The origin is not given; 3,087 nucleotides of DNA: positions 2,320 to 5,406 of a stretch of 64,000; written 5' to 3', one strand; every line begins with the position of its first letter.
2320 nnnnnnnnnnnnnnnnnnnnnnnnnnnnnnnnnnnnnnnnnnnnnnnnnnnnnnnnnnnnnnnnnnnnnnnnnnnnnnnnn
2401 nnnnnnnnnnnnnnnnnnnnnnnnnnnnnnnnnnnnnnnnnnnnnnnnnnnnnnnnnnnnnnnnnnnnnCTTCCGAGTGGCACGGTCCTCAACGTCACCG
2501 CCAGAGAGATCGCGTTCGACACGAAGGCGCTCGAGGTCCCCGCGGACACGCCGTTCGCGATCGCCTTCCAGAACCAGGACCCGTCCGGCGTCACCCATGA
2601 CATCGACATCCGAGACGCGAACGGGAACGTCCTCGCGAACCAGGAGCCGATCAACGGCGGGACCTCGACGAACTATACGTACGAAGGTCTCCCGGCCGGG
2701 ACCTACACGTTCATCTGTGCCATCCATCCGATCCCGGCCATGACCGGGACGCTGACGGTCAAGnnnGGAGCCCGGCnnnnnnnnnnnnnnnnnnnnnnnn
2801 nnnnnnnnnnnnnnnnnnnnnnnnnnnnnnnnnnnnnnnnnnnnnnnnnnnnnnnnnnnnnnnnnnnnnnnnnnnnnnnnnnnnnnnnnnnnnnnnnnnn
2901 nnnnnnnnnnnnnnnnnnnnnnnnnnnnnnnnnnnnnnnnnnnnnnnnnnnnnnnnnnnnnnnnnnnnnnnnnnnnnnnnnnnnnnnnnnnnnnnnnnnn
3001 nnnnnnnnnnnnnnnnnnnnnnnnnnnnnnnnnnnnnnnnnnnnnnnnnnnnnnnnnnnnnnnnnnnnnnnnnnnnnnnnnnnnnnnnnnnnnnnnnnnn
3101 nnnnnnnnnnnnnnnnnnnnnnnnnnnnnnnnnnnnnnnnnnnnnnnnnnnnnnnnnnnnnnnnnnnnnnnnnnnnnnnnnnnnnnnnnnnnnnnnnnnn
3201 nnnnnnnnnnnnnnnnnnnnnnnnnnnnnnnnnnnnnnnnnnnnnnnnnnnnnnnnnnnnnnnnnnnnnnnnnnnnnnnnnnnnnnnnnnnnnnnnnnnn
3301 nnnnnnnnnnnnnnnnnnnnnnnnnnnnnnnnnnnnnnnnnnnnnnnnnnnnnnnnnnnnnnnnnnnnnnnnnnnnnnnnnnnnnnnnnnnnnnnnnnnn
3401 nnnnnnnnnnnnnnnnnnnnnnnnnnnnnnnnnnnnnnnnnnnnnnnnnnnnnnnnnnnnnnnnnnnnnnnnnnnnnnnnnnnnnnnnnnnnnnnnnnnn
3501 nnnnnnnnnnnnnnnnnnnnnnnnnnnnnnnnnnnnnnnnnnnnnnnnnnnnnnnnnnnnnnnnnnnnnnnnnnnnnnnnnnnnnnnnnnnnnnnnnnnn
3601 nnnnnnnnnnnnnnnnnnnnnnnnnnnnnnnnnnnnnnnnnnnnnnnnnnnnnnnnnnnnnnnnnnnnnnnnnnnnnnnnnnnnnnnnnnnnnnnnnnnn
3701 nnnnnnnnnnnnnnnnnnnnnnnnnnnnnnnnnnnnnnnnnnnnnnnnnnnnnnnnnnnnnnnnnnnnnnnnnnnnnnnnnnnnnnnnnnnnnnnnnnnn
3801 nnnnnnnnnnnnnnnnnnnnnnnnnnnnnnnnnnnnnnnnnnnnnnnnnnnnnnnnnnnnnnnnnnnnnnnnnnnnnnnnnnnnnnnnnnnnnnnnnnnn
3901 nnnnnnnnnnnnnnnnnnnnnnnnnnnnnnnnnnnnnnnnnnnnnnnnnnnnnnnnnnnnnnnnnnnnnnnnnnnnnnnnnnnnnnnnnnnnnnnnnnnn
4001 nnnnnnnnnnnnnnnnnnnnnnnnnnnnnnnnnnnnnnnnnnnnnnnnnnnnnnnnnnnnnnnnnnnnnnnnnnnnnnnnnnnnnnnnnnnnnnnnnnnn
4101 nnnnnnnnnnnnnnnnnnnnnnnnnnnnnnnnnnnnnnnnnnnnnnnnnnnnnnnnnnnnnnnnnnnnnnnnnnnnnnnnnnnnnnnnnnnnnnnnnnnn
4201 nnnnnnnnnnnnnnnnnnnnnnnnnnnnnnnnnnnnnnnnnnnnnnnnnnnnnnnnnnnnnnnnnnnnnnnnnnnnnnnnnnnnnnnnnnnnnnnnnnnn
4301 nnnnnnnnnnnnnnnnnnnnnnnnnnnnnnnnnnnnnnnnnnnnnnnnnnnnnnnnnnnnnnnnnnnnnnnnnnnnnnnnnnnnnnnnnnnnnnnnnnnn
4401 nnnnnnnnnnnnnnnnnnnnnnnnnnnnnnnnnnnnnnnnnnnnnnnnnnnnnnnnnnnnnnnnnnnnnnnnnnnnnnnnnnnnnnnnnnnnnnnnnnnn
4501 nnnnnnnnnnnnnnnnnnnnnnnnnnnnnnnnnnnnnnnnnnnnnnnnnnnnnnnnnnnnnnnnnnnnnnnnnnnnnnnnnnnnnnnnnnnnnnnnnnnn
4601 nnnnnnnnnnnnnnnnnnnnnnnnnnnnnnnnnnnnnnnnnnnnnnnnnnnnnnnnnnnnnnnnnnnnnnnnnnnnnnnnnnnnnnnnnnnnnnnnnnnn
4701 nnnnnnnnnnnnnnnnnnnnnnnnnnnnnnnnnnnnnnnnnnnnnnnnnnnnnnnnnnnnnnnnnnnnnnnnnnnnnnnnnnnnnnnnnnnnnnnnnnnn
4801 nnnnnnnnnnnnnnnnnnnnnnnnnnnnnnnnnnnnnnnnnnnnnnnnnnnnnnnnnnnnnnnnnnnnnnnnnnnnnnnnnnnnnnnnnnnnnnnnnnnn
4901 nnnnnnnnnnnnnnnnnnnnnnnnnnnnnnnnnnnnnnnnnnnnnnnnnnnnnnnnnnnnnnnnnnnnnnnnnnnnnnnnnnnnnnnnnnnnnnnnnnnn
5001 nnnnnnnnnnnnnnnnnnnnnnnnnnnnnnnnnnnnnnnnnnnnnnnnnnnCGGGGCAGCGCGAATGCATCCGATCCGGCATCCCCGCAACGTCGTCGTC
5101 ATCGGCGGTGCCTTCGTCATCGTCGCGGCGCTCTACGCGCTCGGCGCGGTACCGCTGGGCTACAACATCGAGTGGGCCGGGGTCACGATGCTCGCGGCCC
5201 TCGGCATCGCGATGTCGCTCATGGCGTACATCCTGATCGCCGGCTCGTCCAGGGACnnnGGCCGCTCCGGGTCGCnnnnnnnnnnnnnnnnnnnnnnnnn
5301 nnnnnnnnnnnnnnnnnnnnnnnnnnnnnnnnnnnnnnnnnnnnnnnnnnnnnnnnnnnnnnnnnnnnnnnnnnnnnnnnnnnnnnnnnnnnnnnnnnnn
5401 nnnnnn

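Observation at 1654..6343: The aa3 oxidase operon carries two paralogous type-1-copper cupredoxin domains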

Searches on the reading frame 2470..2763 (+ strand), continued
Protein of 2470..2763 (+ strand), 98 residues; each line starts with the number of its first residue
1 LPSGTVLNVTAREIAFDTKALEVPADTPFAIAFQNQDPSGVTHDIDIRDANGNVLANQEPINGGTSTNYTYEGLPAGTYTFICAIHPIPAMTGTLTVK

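Call 44: find_related_loci(query=A4, collection=genome_contigs, flank=6000)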
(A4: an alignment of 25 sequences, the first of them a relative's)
Query A4 (366 aa) in genome_contigs; peptide patterns used: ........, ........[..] (x = any residue, [..] = any of these).
599 stretches matched a pattern (row limit reached: there are more); 342 encode a relative of the query (tblastn E <= 1e-3); the best 80 are kept; 80 distinct loci.
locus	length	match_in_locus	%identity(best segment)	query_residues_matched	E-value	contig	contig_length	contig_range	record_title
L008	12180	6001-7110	77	1-366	0e+0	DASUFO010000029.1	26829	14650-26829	MAG TPA_asm: Candidatus Limnocylindrales bacterium isolate SMAG_U1381 k141_1423964, whole genome shotgun sequence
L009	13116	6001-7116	74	1-366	0e+0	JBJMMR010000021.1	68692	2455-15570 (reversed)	MAG: Chloroflexota bacterium isolate 12C16O_24h_100_P08_coass_bin_12 k141_2727519, whole genome shotgun sequence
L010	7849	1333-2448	74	1-366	0e+0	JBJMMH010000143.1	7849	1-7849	MAG: Chloroflexota bacterium isolate 12C16O_48h_50_P13_coass_bin_32 k141_3626894, whole genome shotgun sequence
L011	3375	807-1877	73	10-366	2e-179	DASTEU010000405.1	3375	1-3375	MAG TPA_asm: Candidatus Limnocylindrales bacterium isolate SMAG_U855 k141_458915, whole genome shotgun sequence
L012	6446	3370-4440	73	10-366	2e-171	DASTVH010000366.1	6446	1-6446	MAG TPA_asm: Candidatus Limnocylindrales bacterium isolate SMAG_U2354 k141_144311, whole genome shotgun sequence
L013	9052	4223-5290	69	12-366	7e-169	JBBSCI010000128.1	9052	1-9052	MAG: Candidatus Limnocylindrales bacterium isolate metawrap_la6_14 metawrap_la6_14_K_280924_L_9052_cov_12.0000, whole ge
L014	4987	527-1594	67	12-366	9e-164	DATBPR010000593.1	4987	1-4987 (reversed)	MAG TPA_asm: Candidatus Limnocylindrales bacterium isolate SMAG_U4082 k141_1078337, whole genome shotgun sequence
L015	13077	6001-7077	67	10-366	5e-158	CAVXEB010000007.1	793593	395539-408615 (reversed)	MAG: uncultured Chloroflexia bacterium isolate MFD02242.bin.1.318 genome assembly, contig: contig_6729, whole genome sho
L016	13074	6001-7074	67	10-366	1e-157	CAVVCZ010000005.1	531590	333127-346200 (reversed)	MAG: uncultured Chloroflexia bacterium isolate MFD02242.bin.1.368 genome assembly, contig: contig_26499, whole genome sh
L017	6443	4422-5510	65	8-366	3e-157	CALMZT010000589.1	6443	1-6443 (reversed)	MAG TPA_asm: uncultured Chloroflexi bacterium isolate SRR6670123_bin.33_CONCOCT_v1.1_MAG genome assembly, contig: ERZ534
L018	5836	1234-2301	66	1-366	1e-157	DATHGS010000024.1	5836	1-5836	MAG TPA_asm: Candidatus Methylomirabilota bacterium isolate SMAG_U12480 k141_29869, whole genome shotgun sequence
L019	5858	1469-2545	65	10-366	3e-154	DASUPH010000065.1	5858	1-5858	MAG TPA_asm: Candidatus Limnocylindrales bacterium isolate SMAG_U1649 k141_284651, whole genome shotgun sequence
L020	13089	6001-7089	65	10-366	3e-152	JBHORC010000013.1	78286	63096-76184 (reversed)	MAG: Chloroflexota bacterium isolate A0_4 coassembly_Ak141_461256, whole genome shotgun sequence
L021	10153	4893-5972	64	12-366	2e-151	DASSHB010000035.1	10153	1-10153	MAG TPA_asm: Candidatus Limnocylindrales bacterium isolate SMAG_U1048 k141_460294, whole genome shotgun sequence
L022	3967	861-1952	63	10-366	2e-156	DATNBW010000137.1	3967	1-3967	MAG TPA_asm: Verrucomicrobiia bacterium isolate SMAG_U11198 k141_3324338, whole genome shotgun sequence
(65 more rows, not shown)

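Call 59: search_protein_families(library=pfam, proteins=[P0263, P0438], max_evalue=10)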
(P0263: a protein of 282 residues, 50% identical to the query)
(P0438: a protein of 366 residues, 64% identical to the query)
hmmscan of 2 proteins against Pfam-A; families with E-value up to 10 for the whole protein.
P0263 (282 aa): 10 families
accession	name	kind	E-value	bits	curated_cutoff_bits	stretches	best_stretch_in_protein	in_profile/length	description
PF13473.12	Cupredoxin_1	-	8.4e-10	39.1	27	1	190-280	23-103/104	Cupredoxin-like domain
PF00127.26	Copper-bind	-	3e-07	31.2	21.2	1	188-280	3-97/99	Copper binding proteins, plastocyanin/azurin family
PF01213.24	CAP_N-CM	-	0.015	16.1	19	1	126-180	9-42/43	CAP N-terminal conserved motif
PF07732.21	Cu-oxidase_3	-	0.084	13.4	21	1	201-269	26-100/119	Multicopper oxidase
PF23623.1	GBD_IRG7_N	-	0.088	13.4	27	1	227-266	39-77/95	IRG7 N-terminal galactose binding domain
PF24249.1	DUF7452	-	0.091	13.5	28.2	1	200-250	15-65/118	Domain of unknown function (DUF7452)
PF06525.17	SoxE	-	0.13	12.2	21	0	244-269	99-124/149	Sulfocyanin (SoxE) domain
PF18962.6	Por_Secre_tail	-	0.19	12.5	27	1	211-265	9-60/75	Secretion system C-terminal sorting domain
PF12270.13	Cyt_c_ox_IV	-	0.51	10.8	26.9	1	29-112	41-123/132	Cytochrome c oxidase subunit IV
PF09534.15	Trp_oprn_chp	-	1.6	9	29.6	1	90-153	68-130/180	Tryptophan-associated transmembrane protein (Trp_oprn_chp)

P0438 (366 aa): 5 families
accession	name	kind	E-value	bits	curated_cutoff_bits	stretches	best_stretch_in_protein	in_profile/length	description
PF13473.12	Cupredoxin_1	-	4.5e-11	43.1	27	1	280-365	27-104/104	Cupredoxin-like domain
PF13442.11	Cytochrome_CBB3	-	2.7e-07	31.2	27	1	99-176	2-53/68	Cytochrome C oxidase, cbb3-type, subunit III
PF00034.26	Cytochrom_C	-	4.8e-07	31.4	21.3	1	100-197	1-87/90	Cytochrome c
PF00127.26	Copper-bind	-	0.00034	21.4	21.2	1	283-366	12-99/99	Copper binding proteins, plastocyanin/azurin family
PF02167.20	Cytochrom_C1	-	0.014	15.5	22.8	1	96-116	11-31/219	Cytochrome C1 family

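Call 60: find_related_loci(query=P0309, collection=genome_contigs, flank=6000)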
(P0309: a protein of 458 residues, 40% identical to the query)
Query P0309 (458 aa) in genome_contigs; peptide patterns used: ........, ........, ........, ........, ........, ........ (x = any residue, [..] = any of these).
346 stretches matched a pattern; 318 encode a relative of the query (tblastn E <= 1e-3); the best 80 are kept; 80 distinct loci.
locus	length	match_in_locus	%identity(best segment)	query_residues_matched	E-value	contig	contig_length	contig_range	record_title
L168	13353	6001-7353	77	8-458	0e+0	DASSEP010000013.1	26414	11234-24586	MAG TPA_asm: Jatrophihabitans sp. isolate SMAG_U981 k141_1408680, whole genome shotgun sequence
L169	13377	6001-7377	75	2-458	0e+0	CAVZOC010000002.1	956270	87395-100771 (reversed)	MAG: uncultured Actinomycetota bacterium isolate MFD01721.bin.1.117 genome assembly, contig: contig_12409, whole genome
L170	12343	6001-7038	65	8-458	4e-159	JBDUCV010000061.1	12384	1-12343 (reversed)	MAG: Actinomycetota bacterium isolate cluster4_bin.55 NODE_12407_length_12384_cov_17.621137, whole genome shotgun sequen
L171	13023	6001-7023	48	7-458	2e-96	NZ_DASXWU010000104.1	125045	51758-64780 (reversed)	MAG: Nocardioides sp. isolate SMAG_U4779 k141_550919, whole genome shotgun sequence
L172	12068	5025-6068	45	11-456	2e-94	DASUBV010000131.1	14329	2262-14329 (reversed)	MAG TPA_asm: Streptosporangiaceae bacterium isolate SMAG_U2530 k141_1052903, whole genome shotgun sequence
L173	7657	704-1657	43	36-456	1e-88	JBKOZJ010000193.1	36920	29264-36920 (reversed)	MAG: Actinomycetota bacterium isolate GB_HAYS_MAG_00037 GB_HAYS_000000277376, whole genome shotgun sequence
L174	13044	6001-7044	42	8-457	2e-87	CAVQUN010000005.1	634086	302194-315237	MAG: uncultured Actinomycetes bacterium isolate MFD10007.bin.1.78 genome assembly, contig: contig_20688, whole genome sh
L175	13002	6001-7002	43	37-456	2e-87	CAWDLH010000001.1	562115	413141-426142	MAG: uncultured Actinomycetota bacterium isolate MFD04944.bin.1.265 genome assembly, contig: contig_14188, whole genome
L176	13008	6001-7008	45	15-457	9e-88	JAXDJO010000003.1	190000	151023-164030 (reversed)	MAG: Actinomycetota bacterium isolate BP_573 scaffold_2978216, whole genome shotgun sequence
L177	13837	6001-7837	44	7-456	2e-86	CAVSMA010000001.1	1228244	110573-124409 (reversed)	MAG: uncultured Actinomycetota bacterium isolate MFD04944.bin.1.194 genome assembly, contig: contig_14187, whole genome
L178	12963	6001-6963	43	37-458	1e-84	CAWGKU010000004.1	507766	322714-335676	MAG: uncultured Actinomycetes bacterium isolate MFD02159.bin.1.20 genome assembly, contig: contig_35159, whole genome sh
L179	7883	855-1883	42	5-457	5e-84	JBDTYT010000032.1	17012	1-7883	MAG: Actinomycetota bacterium isolate cluster4_bin.148 NODE_6790_length_17012_cov_11.671522, whole genome shotgun sequen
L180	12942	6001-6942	44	37-458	1e-83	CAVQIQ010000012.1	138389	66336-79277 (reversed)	MAG: uncultured Actinomycetes bacterium isolate MFD10007.bin.3.88 genome assembly, contig: contig_40914, whole genome sh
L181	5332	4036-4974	43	37-457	2e-83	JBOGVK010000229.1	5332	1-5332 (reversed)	MAG: Actinomycetota bacterium isolate TC-S_metawrap_bin.157 k127_1725298, whole genome shotgun sequence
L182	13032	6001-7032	42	2-457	1e-83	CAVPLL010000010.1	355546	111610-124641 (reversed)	MAG: uncultured Actinomycetes bacterium isolate MFD10007.bin.2.144 genome assembly, contig: contig_64859, whole genome s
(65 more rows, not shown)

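Call 64: search_protein_families(library=pfam, proteins=[L169:6010-7374:+, L169:7415-9076:+, L169:9225-10115:+, L169:9656-10303:+, L169:10343-10891:+, L169:10899-11849:+, L169:4028-5857:-, L169:1759-3966:-, L169:11417-12985:+], max_evalue=0.001)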
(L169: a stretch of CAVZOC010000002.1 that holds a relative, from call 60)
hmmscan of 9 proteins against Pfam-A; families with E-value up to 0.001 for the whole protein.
L169:6010-7374:+ (454 aa): 6 families
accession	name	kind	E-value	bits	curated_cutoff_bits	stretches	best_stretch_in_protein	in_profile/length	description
PF13473.12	Cupredoxin_1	-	3.5e-30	104.5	27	2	355-452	16-104/104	Cupredoxin-like domain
PF00116.26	COX2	-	1.2e-11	45.1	22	1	159-228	50-119/120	Cytochrome C oxidase subunit II, periplasmic domain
PF06525.17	SoxE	-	5.9e-09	36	21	0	375-410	40-74/149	Sulfocyanin (SoxE) domain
PF00127.26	Copper-bind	-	1.5e-08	35.4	21.2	1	366-452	9-98/99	Copper binding proteins, plastocyanin/azurin family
PF16405.10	DUF5013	-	4e-05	24.2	28.5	0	318-358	64-109/149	Domain of unknown function (DUF5013)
PF04151.21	PPC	-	0.00098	20.4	25.9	0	372-438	3-67/70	Bacterial pre-peptidase C-terminal domain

L169:7415-9076:+ (553 aa): 1 family
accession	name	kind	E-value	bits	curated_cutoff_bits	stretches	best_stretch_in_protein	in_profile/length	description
PF00115.25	COX1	-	2.8e-157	524.5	34.8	1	32-475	1-435/436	Cytochrome C and Quinol oxidase polypeptide I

L169:9225-10115:+ (296 aa): 0 families

L169:9656-10303:+ (215 aa): 0 families

L169:10343-10891:+ (182 aa): 1 family
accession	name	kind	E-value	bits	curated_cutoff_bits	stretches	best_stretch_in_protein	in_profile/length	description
PF13473.12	Cupredoxin_1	-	4.7e-10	39.9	27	1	97-172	32-104/104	Cupredoxin-like domain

L169:10899-11849:+ (316 aa): 1 family
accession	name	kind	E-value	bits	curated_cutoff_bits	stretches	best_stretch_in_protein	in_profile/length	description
PF01040.23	UbiA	-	9.7e-66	222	34.2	1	48-299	1-250/250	UbiA prenyltransferase family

L169:4028-5857:- (609 aa): 2 families
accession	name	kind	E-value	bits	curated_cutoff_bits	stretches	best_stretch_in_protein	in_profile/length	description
PF05425.18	CopD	-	1.5e-21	77.2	32.1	1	353-471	2-105/105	Copper resistance protein D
PF04234.18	CopC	-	1.5e-19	71.2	23.3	1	37-131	1-92/92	CopC domain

L169:1759-3966:- (735 aa): 0 families

L169:11417-12985:+ (522 aa): 6 families
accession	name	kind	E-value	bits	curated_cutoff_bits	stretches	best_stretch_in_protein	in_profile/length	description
PF00578.27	AhpC-TSA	-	2.8e-33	114.9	26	2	202-316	4-123/124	AhpC/TSA family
PF08534.16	Redoxin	-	1.4e-25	90.3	26.6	2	203-323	6-137/148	Redoxin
PF02630.20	SCO1-SenC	-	4.6e-15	56.2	22.8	1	360-486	2-131/134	SCO1/SenC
PF13905.12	Thioredoxin_8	-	4.8e-10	40.1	27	1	224-313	1-93/94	Thioredoxin-like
PF00085.26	Thioredoxin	-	5.9e-08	33.1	23.5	1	226-266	20-59/103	Thioredoxin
PF13098.12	Thioredoxin_2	-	1.9e-05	25.4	27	1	224-327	5-100/104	Thioredoxin-like domain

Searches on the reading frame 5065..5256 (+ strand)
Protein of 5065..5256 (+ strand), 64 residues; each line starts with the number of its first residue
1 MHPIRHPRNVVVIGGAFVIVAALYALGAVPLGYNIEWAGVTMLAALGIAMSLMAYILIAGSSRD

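Call 55: search_solved_structures(query=window:5065-5256:+, max_evalue=10, show_alignments=2)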
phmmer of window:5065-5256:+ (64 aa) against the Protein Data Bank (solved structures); distinct sequences matched with E-value up to 10: 4.
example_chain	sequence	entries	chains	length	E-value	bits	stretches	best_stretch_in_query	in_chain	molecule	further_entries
2qhs_A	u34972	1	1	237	0.43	14.5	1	13-50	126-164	Lipoyltransferase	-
2qht_A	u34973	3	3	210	0.46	14.4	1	13-50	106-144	Lipoyltransferase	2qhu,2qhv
8hcr_H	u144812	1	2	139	0.57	14.1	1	13-52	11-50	Cytochrome c oxidase polypeptide 4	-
7eu3_A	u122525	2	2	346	6.6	10.7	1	5-60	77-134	NAD(P)H-quinone oxidoreductase subunit 1, chloroplastic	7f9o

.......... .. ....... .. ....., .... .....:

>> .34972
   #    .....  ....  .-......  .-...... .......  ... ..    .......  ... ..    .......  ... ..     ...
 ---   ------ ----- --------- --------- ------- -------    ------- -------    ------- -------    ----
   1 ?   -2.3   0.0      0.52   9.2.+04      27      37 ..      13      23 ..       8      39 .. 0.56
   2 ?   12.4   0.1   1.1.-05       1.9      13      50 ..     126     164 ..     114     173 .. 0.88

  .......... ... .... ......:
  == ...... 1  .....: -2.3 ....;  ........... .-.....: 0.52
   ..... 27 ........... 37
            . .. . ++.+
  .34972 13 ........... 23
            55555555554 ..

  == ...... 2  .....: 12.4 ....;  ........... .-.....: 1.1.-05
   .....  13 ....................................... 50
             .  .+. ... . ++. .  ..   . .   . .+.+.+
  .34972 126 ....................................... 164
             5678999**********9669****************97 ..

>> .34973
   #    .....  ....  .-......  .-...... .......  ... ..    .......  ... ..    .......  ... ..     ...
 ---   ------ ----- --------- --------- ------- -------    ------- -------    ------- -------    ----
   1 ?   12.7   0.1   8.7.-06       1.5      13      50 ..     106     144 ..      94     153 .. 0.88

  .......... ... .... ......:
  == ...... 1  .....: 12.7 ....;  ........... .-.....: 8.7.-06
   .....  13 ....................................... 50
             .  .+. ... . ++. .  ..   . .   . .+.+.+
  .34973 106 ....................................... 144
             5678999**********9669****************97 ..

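Call 59: search_protein_families(library=pfam, proteins=[window:5065-5256:+], max_evalue=10)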
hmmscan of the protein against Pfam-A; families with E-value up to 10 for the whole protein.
seq(64 aa): 1 family
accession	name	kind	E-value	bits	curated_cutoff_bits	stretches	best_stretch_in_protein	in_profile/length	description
PF24838.2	8xMP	-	0.14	12.5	30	1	13-61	29-73/136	Octameric membrane protein family (8xMP)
